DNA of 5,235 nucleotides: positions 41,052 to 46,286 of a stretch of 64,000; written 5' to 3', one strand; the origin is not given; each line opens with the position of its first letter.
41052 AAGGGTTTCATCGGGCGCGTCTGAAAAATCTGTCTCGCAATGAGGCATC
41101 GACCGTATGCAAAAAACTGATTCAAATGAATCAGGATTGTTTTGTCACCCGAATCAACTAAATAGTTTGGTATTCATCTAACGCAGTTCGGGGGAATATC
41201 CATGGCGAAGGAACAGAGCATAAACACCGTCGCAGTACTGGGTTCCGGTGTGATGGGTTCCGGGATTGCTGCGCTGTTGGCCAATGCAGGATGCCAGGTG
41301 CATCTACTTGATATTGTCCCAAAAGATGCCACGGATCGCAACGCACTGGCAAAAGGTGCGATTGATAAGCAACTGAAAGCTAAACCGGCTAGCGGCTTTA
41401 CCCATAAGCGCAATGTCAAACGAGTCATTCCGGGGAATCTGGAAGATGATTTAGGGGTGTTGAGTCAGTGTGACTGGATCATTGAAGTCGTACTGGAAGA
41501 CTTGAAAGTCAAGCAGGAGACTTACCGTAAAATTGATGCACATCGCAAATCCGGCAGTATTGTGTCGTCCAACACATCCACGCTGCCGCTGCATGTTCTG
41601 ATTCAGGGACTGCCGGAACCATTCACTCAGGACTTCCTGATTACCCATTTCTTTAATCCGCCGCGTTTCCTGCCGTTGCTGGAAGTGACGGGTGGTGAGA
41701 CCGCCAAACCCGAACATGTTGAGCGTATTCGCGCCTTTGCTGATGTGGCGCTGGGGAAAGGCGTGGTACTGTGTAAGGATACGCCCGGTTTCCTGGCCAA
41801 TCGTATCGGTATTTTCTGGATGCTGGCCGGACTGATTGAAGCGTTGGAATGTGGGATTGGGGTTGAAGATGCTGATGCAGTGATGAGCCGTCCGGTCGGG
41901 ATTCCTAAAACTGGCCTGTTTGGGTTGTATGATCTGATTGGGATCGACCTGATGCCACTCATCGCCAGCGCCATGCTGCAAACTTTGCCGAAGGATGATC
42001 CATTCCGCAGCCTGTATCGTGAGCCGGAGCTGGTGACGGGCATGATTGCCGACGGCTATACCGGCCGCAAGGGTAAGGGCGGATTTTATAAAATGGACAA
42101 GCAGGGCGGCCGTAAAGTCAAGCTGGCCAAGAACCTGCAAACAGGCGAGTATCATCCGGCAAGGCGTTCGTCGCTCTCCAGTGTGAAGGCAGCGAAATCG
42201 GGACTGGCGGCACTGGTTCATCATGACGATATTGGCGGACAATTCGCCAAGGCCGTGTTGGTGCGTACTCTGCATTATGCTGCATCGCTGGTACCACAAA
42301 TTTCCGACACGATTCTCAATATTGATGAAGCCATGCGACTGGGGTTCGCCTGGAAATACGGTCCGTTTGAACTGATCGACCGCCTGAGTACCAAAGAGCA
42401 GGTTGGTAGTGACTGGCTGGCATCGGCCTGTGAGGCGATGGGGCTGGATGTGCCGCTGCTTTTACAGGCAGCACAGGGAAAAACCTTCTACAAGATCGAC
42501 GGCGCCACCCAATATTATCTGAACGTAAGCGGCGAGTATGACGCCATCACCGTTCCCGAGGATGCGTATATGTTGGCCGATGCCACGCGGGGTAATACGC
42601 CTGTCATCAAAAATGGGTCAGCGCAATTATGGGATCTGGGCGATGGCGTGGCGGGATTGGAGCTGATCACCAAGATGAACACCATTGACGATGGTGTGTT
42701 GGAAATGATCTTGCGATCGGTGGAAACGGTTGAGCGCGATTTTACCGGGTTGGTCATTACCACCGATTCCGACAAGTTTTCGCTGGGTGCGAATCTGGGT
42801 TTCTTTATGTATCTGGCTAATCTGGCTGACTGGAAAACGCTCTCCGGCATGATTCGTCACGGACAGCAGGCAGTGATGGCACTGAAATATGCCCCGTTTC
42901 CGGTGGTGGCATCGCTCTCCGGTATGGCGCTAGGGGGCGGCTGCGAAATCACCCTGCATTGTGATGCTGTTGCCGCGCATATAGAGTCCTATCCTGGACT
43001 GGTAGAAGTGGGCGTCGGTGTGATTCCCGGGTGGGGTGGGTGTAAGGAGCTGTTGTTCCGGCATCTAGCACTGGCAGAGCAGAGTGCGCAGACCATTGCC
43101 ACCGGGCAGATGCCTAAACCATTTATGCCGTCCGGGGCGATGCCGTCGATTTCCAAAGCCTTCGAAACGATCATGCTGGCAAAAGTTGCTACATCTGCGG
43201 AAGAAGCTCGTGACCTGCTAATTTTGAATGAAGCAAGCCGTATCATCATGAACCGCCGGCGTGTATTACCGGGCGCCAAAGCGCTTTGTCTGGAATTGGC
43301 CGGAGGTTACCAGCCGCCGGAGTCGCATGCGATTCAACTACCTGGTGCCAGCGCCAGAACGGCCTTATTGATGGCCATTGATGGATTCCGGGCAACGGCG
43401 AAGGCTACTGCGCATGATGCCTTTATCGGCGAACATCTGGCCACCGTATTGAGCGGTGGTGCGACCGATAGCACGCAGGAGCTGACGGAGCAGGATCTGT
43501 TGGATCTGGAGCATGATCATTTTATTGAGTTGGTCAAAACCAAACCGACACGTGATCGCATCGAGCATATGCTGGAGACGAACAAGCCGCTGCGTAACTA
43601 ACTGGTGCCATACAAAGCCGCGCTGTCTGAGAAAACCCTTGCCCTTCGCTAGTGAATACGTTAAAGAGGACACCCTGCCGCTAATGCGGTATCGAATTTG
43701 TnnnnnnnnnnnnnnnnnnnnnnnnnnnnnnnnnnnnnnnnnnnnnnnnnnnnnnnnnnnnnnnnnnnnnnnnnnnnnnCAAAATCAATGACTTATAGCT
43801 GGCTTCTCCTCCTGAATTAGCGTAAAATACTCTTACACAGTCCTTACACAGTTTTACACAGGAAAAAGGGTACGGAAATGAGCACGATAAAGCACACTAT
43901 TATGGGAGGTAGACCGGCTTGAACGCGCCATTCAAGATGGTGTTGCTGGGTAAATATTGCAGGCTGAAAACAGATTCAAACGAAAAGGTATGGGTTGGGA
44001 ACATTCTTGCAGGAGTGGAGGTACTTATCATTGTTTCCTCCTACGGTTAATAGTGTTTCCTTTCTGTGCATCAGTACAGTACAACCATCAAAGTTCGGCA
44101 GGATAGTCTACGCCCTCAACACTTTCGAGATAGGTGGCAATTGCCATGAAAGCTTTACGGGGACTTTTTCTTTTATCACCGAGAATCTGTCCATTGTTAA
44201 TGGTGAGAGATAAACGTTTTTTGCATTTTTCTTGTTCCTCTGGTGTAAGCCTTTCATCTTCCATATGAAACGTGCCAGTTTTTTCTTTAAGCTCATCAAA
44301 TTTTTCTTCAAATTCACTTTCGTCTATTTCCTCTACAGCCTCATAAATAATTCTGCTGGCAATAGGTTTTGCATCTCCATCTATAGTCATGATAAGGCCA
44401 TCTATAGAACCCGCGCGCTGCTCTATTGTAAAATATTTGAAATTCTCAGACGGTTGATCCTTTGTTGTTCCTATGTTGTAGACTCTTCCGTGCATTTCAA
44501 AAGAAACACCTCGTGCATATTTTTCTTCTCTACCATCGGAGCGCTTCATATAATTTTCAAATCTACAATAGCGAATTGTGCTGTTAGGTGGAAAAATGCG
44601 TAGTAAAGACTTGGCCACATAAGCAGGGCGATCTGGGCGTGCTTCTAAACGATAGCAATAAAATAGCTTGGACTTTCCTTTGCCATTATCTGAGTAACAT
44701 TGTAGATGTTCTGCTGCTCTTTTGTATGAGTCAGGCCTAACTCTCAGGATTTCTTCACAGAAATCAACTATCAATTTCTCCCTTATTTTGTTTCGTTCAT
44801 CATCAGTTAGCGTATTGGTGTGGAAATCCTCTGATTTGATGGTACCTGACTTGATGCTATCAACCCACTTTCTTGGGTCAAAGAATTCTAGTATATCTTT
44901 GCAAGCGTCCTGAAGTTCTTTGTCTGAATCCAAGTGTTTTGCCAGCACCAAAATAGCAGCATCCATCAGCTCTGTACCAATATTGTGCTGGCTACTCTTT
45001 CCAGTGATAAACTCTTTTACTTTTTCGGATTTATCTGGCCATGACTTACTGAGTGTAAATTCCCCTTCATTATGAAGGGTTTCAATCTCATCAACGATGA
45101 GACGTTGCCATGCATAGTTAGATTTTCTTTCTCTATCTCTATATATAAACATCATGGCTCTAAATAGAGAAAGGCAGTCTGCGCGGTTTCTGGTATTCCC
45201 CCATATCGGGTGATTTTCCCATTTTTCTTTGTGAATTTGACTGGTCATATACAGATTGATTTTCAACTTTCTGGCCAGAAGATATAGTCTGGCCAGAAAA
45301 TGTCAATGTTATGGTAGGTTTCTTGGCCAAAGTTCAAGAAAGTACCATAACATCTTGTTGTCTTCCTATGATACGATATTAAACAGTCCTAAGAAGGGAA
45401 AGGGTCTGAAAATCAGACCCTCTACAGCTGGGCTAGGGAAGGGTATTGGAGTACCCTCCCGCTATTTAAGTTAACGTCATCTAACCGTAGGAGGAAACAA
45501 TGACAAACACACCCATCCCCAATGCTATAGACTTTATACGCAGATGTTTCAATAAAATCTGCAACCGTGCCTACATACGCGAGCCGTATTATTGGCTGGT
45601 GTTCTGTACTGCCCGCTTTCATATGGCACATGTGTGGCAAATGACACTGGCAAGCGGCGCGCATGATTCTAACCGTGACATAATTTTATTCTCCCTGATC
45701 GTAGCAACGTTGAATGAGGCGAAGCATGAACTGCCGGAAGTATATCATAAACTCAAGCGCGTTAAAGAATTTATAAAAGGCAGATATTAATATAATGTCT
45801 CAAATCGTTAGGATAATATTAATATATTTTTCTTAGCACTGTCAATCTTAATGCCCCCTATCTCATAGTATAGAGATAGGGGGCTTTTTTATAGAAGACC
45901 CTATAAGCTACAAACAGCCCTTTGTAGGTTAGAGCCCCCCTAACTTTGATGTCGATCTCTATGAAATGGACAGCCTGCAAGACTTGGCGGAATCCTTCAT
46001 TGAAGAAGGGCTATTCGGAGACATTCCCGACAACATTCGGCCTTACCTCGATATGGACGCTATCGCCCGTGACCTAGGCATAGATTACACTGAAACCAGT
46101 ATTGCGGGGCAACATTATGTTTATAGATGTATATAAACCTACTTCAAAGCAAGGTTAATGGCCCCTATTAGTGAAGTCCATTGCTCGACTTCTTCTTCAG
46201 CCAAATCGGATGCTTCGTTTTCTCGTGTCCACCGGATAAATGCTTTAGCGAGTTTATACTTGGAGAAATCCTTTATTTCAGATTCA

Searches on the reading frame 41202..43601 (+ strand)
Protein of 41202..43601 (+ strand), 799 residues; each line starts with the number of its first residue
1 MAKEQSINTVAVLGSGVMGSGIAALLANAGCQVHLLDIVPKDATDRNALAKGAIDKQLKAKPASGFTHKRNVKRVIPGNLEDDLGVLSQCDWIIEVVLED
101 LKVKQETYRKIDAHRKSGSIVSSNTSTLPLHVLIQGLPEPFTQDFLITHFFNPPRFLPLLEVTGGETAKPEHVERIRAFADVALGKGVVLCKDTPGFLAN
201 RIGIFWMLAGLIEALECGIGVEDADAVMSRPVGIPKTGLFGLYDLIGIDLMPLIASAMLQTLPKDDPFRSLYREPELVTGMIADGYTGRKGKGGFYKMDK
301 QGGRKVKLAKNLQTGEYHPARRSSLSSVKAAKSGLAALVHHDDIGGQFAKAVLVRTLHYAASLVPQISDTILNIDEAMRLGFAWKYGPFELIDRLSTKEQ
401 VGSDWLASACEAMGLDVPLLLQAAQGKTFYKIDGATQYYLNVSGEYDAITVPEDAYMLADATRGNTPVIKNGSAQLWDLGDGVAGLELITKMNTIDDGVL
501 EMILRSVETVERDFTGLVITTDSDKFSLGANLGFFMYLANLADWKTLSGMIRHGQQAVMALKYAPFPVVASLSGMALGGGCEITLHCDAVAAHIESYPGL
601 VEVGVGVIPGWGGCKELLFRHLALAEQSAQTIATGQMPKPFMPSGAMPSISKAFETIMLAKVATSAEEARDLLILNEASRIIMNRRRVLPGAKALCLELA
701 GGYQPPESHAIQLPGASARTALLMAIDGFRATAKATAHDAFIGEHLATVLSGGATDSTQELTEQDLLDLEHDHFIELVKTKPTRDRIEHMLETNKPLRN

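Call 30: list_cluster_members(proteins=[window:41202-43601:+, window:55051-57105:-, window:50157-51203:-, window:48364-50049:-, window:47433-48371:-, window:44088-45266:-, window:51947-53158:-, window:53991-54380:+])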
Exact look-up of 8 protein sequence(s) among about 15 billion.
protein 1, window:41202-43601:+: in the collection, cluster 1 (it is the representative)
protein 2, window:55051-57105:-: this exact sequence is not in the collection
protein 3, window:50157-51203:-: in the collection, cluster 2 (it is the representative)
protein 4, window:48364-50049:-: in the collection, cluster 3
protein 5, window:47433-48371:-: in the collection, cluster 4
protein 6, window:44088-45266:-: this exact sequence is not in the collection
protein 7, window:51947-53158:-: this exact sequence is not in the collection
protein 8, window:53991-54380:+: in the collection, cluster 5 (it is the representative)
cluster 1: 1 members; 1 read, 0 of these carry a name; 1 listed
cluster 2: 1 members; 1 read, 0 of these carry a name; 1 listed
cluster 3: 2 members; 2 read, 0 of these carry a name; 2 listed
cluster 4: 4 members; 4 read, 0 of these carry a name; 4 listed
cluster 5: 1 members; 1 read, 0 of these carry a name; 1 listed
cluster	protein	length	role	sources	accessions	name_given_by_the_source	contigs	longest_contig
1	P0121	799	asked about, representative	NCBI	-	-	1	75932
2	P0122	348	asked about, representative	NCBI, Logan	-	-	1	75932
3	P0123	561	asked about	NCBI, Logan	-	-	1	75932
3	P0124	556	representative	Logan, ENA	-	-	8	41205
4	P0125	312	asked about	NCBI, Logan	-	-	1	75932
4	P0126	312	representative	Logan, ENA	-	-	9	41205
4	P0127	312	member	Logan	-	-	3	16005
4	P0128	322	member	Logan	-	-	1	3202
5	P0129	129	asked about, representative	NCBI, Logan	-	-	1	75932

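Call 32: find_encoding_contigs(protein=P0126, flank=10000, max_places=8)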
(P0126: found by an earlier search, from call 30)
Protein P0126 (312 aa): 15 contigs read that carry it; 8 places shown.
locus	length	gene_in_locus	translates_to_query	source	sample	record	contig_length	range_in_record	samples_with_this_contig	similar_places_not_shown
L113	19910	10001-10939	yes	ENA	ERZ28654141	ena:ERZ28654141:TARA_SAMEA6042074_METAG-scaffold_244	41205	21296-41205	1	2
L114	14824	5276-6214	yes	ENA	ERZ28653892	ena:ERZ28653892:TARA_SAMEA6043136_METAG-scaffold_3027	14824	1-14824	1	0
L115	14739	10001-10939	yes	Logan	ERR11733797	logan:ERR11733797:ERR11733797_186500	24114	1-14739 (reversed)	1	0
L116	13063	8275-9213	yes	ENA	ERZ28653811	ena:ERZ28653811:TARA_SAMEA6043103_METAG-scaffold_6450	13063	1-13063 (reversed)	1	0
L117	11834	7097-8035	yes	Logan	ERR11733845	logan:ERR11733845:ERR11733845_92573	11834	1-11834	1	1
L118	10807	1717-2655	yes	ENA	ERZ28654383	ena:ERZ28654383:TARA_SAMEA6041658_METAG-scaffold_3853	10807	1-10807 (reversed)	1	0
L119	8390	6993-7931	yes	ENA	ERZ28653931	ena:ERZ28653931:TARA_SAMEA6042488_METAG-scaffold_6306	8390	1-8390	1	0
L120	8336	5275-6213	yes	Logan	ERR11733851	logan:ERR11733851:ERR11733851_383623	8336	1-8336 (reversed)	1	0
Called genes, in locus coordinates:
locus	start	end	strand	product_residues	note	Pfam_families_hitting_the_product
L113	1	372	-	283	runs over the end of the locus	PF01745:IPT (weak), PF01715:IPPT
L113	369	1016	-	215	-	PF02602:HEM4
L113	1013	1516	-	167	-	PF01713:Smr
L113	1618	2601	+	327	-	PF13637:Ank_4 (faint)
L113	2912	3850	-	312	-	-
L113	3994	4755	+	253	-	PF00561:Abhydrolase_1 (weak), PF12146:Hydrolase_4, PF12697:Abhydrolase_6 (weak), PF00326:Peptidase_S9 (faint)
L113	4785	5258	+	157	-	PF02870:Methyltransf_1N (faint), PF01035:DNA_binding_1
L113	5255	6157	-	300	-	PF00072:Response_reg, PF00990:GGDEF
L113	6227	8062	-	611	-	PF08447:PAS_3, PF13188:PAS_8 (faint), PF08447:PAS_3, PF13426:PAS_9 (weak), PF08448:PAS_4, PF00512:HisKA, PF02518:HATPase_c, PF14501:HATPase_c_5 (weak), +1 more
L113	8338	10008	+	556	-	PF02384:N6_Mtase (weak), PF07669:Eco57I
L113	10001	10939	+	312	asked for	PF17728:BsuBI_PstI_RE_N, PF06616:BsuBI_PstI_RE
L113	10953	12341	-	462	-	PF06965:Na_H_antiport_1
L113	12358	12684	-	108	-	-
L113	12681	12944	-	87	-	-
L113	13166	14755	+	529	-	PF00239:Resolvase, PF07508:Recombinase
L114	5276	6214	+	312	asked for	PF17728:BsuBI_PstI_RE_N, PF06616:BsuBI_PstI_RE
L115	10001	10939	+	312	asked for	PF17728:BsuBI_PstI_RE_N, PF06616:BsuBI_PstI_RE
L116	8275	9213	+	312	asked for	PF17728:BsuBI_PstI_RE_N, PF06616:BsuBI_PstI_RE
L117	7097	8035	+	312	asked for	PF17728:BsuBI_PstI_RE_N, PF06616:BsuBI_PstI_RE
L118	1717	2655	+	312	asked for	PF17728:BsuBI_PstI_RE_N, PF06616:BsuBI_PstI_RE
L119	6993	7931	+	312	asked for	PF17728:BsuBI_PstI_RE_N, PF06616:BsuBI_PstI_RE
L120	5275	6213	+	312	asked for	PF17728:BsuBI_PstI_RE_N, PF06616:BsuBI_PstI_RE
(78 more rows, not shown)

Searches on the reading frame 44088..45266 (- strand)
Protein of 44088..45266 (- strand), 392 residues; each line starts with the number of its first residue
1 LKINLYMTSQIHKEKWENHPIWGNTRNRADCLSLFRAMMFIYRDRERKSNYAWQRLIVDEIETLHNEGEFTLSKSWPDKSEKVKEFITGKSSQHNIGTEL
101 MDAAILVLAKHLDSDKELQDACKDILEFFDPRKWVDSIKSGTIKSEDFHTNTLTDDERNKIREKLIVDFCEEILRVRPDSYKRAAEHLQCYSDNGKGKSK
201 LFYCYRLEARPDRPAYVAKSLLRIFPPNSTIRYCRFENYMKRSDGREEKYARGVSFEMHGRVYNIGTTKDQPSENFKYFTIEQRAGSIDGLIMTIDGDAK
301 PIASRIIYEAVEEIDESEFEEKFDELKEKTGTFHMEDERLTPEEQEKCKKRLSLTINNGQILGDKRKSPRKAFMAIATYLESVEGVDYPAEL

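Call 4: search_protein_families(library=pfam, proteins=[window:44088-45266:-], max_evalue=0.01)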
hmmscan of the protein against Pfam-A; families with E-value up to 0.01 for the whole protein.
window:44088-45266:- (392 aa): 0 families

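Call 5: search_protein_families(library=padloc, proteins=[window:44088-45266:-], max_evalue=0.01)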
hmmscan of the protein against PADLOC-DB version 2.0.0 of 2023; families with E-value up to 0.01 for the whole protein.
window:44088-45266:- (392 aa): 0 families

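Call 31: search_protein_families(library=ncbifam, proteins=[window:44088-45266:-], max_evalue=0.001)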
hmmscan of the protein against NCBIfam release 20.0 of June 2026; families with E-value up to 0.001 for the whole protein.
window:44088-45266:- (392 aa): 0 families

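Call 72: search_protein_families(library=phrogs, proteins=[window:44088-45266:-], max_evalue=0.001)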
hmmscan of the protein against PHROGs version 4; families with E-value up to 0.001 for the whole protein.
window:44088-45266:- (392 aa): 0 families

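Call 76: search_protein_representatives(protein=window:44088-45152:-)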
Query: 354 residues. Proteins with E-value up to 0.001 (for the whole library): 7; up to 1e-10: 1; up to 1e-30: 1. The best 7 are listed.
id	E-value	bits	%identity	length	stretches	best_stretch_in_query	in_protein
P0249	7.2e-237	801.6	100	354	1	1-354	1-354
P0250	1.6e-05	41.0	33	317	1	131-276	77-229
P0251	2.8e-05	40.1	33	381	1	145-271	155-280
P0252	1.8e-04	37.5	28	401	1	149-272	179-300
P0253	2.1e-04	37.2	31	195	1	162-273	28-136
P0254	5.4e-04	35.9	28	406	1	157-273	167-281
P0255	7.6e-04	35.4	27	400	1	25-329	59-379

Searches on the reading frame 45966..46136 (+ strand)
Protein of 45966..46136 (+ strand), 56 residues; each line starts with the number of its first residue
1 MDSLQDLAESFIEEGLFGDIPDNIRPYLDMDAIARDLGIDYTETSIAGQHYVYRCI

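Call 31: search_protein_families(library=ncbifam, proteins=[window:45966-46136:+], max_evalue=0.001)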
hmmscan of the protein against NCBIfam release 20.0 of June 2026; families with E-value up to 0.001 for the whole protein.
window:45966-46136:+ (56 aa): 0 families

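Call 47: search_protein_families(library=pfam, proteins=[window:45966-46136:+], max_evalue=0.05)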
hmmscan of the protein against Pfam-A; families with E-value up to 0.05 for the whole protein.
window:45966-46136:+ (56 aa): 1 family
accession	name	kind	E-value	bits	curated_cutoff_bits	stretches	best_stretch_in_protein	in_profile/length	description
PF07275.16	ArdA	-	1.5e-06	29.3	27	1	1-42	104-145/155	Antirestriction protein (ArdA)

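Call 72: search_protein_families(library=phrogs, proteins=[window:45966-46136:+], max_evalue=0.001)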
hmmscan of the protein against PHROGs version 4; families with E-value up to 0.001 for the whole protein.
window:45966-46136:+ (56 aa): 2 families
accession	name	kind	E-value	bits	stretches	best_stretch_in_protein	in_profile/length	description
phrog_2059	-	moron, auxiliary metabolic gene and host takeover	4.5e-07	31.3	1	4-54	126-179/181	anti-restriction protein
phrog_14321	-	moron, auxiliary metabolic gene and host takeover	6.4e-05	24.3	1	8-43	139-174/183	anti-restriction protein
